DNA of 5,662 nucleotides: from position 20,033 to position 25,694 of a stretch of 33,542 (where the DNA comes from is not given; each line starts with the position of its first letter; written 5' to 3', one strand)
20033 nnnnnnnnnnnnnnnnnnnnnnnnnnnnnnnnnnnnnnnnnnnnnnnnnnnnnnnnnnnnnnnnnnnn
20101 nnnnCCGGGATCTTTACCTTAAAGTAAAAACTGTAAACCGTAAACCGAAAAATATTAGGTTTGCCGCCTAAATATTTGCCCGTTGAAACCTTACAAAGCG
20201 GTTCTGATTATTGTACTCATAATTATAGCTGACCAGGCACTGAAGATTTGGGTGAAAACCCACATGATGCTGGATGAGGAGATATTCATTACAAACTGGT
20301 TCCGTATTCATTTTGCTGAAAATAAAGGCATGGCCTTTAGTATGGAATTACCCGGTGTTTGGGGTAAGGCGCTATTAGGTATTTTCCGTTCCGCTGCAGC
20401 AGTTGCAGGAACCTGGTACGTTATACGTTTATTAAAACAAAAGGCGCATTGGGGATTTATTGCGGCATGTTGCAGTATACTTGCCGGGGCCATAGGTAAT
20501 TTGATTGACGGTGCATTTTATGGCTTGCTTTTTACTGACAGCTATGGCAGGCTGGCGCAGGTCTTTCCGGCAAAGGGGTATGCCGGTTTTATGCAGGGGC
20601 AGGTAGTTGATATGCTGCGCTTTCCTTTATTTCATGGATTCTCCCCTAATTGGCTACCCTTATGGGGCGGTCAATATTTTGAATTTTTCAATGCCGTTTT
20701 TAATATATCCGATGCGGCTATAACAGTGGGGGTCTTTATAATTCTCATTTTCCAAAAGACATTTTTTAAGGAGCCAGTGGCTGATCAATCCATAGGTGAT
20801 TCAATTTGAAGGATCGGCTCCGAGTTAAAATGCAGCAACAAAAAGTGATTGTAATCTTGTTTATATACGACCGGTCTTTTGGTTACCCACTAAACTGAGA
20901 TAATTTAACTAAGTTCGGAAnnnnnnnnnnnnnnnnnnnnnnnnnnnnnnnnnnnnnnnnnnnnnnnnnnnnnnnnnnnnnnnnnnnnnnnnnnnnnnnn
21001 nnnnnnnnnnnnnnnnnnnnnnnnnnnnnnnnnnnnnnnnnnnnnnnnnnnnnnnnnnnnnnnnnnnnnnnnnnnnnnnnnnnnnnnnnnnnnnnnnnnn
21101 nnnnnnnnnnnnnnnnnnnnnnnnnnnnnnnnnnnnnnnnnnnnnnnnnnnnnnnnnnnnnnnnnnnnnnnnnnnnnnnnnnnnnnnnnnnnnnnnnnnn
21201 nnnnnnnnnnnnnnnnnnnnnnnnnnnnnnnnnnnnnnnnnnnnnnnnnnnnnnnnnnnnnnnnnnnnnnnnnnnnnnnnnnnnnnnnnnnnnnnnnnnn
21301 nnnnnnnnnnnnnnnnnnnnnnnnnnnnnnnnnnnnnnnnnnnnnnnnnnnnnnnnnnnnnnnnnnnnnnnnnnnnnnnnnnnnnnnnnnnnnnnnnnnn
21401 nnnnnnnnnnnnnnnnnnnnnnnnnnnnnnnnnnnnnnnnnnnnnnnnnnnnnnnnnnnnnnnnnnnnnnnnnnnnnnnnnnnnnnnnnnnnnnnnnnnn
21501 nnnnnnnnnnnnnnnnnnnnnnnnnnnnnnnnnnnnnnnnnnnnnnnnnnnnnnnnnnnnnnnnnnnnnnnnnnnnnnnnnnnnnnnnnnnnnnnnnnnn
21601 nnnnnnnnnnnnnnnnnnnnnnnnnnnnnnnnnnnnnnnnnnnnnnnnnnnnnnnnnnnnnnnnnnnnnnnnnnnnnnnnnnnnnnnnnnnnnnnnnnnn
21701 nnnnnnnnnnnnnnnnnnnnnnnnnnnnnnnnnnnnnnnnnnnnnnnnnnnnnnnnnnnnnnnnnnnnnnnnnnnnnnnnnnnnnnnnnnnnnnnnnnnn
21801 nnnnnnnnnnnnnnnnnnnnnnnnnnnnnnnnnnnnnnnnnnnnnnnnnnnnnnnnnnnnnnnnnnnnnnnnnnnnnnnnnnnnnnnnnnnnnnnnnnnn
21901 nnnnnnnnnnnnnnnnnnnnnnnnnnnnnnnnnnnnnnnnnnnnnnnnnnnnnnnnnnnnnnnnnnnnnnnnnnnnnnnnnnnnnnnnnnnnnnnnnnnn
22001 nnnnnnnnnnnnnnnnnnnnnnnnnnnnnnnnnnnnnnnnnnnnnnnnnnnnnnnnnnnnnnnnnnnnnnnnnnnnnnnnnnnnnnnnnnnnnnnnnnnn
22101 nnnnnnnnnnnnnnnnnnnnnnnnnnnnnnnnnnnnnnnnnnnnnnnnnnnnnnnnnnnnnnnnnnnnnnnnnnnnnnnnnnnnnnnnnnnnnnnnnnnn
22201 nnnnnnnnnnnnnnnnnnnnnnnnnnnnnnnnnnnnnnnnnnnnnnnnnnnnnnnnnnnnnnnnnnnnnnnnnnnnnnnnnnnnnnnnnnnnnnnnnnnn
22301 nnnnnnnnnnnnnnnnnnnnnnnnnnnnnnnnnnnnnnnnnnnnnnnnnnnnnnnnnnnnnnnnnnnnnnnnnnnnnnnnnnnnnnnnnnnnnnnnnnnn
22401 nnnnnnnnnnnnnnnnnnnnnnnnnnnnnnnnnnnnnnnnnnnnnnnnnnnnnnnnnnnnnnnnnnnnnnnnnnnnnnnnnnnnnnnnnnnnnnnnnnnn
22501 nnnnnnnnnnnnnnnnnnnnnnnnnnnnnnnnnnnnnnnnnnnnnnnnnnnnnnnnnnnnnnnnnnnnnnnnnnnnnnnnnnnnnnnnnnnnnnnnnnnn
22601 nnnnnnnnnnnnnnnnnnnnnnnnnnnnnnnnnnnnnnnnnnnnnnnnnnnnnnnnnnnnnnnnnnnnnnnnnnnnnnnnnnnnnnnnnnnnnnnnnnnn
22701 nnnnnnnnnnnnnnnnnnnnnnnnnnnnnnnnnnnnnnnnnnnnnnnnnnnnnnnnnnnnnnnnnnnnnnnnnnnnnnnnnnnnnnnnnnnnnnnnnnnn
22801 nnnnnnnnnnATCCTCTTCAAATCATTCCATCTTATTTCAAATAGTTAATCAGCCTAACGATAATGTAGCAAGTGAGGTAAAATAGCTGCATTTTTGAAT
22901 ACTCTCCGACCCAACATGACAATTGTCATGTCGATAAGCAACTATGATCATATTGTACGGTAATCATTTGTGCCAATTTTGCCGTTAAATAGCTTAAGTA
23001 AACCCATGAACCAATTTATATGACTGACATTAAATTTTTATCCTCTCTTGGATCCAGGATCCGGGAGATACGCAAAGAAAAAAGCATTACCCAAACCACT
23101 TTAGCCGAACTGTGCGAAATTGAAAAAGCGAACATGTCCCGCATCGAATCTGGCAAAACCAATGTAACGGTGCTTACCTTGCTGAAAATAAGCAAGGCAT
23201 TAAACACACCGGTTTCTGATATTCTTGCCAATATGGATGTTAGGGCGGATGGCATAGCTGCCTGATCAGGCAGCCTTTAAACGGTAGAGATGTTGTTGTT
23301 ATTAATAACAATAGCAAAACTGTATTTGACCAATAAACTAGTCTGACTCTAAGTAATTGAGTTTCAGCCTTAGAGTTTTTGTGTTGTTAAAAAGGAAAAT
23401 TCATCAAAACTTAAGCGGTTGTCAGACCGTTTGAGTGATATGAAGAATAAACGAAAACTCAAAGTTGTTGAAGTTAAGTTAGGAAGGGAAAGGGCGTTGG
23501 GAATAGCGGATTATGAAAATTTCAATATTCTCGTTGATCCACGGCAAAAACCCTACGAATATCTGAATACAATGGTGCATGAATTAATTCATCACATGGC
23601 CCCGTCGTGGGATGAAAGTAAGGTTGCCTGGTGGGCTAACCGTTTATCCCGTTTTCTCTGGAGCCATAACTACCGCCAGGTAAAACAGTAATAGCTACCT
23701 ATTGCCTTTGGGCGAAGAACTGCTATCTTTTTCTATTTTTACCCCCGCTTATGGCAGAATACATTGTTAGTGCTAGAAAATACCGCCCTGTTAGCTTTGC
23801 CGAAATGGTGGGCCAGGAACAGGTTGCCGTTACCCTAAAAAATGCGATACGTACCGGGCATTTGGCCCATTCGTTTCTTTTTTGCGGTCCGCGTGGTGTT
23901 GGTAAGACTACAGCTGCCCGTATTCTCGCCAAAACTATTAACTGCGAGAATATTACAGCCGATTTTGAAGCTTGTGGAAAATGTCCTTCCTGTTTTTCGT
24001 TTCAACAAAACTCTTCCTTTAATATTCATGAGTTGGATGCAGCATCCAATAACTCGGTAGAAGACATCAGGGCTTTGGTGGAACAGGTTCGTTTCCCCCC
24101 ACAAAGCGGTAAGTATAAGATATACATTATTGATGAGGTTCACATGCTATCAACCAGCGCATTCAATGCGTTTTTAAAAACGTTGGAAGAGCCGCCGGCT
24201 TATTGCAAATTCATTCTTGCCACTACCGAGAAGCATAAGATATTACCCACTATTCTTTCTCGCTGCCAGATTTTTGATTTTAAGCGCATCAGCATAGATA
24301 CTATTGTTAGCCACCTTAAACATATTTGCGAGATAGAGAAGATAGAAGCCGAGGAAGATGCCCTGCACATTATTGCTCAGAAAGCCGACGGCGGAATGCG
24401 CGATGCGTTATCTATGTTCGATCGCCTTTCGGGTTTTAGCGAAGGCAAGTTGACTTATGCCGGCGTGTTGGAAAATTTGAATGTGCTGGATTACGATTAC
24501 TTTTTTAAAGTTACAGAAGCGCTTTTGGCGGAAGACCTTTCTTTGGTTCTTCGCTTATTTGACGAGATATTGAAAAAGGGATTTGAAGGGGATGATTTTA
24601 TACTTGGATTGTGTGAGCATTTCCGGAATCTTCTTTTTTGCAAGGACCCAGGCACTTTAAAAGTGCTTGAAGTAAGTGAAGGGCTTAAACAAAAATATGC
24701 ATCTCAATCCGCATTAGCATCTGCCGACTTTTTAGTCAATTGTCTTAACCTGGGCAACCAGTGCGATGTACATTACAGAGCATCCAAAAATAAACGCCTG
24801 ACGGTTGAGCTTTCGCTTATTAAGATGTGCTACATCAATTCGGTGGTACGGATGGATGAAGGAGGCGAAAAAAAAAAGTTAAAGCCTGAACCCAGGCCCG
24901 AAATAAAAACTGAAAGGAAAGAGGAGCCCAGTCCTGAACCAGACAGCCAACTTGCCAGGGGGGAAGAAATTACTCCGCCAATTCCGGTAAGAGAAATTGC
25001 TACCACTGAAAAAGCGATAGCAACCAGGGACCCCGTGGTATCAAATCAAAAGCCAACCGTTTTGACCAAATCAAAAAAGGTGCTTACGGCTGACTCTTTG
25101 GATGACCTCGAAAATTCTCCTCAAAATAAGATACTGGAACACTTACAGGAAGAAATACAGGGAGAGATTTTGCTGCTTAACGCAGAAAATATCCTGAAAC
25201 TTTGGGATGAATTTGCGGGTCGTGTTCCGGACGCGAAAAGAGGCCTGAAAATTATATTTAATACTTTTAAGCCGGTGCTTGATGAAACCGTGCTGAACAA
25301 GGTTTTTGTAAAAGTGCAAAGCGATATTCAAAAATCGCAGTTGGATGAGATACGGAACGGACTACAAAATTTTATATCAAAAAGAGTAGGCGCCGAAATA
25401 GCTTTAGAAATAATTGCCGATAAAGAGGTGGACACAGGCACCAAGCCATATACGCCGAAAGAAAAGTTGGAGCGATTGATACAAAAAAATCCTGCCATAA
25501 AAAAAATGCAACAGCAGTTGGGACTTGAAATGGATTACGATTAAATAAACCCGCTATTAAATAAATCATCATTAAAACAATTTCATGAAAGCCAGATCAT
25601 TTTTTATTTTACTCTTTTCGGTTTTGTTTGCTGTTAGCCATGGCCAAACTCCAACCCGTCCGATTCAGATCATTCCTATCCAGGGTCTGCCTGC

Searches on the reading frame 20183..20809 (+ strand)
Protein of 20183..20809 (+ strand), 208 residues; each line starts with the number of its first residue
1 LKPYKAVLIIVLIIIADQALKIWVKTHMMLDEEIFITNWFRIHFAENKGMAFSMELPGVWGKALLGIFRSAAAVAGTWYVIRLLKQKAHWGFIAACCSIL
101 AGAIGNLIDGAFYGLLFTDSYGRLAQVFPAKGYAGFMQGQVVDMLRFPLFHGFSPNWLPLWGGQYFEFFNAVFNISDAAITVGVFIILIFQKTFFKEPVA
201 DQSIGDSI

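Call 24: search_protein_families(library=pfam, proteins=[window:20183-20809:+], max_evalue=0.001)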
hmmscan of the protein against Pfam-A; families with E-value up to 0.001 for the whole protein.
window:20183-20809:+ (208 aa): 1 family
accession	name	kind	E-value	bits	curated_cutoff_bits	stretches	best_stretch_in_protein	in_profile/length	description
PF01252.23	Peptidase_A8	-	8e-32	110.8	25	1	9-190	1-139/142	Signal peptidase (SPase) II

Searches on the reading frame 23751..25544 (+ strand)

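Call 24: search_protein_families(library=pfam, proteins=[window:23751-25544:+], max_evalue=0.001)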
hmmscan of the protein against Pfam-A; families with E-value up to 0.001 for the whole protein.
window:23751-25544:+ (597 aa): 12 families
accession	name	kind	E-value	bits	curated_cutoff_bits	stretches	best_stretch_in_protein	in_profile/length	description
PF13177.12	DNA_pol3_delta2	-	5.2e-45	153.7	27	1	21-180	1-160/161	DNA polymerase III, delta subunit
PF22608.2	DNAX_ATPase_lid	-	3.6e-14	52.7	27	1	185-224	2-41/49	DNA polymerase III clamp loader subunit, ATPase lid domain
PF00004.35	AAA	-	2.7e-12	47.7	21.2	1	43-174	2-125/131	ATPase family associated with various cellular activities (AAA)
PF05496.18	RuvB_N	-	2.1e-06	28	27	1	12-66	2-60/159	Holliday junction DNA helicase RuvB P-loop domain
PF13401.12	AAA_22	-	7e-06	26.8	27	1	41-159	7-123/130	AAA domain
PF21960.2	RCF1-5-like_lid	-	7.2e-06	26.3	27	1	189-223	3-38/43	RCF1/5-like, AAA+ ATPase lid domain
PF13173.12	AAA_14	-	1.9e-05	25.1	27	1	44-165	7-104/129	AAA domain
PF07728.20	AAA_5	-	3.9e-05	24.1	22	1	42-147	2-92/139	AAA domain (dynein-related subfamily)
PF12169.13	DNA_pol3_gamma3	-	0.00014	22.1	24.4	1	243-366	10-134/143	DNA polymerase III subunits gamma and tau domain III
PF07724.20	AAA_2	-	0.00023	21.7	27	0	41-147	5-101/166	AAA domain (Cdc48 subfamily)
PF13604.12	AAA_30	-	0.0003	21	27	1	43-147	22-114/191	AAA domain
PF13191.12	AAA_16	-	0.00058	20.8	32.6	0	28-99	11-88/167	AAA ATPase domain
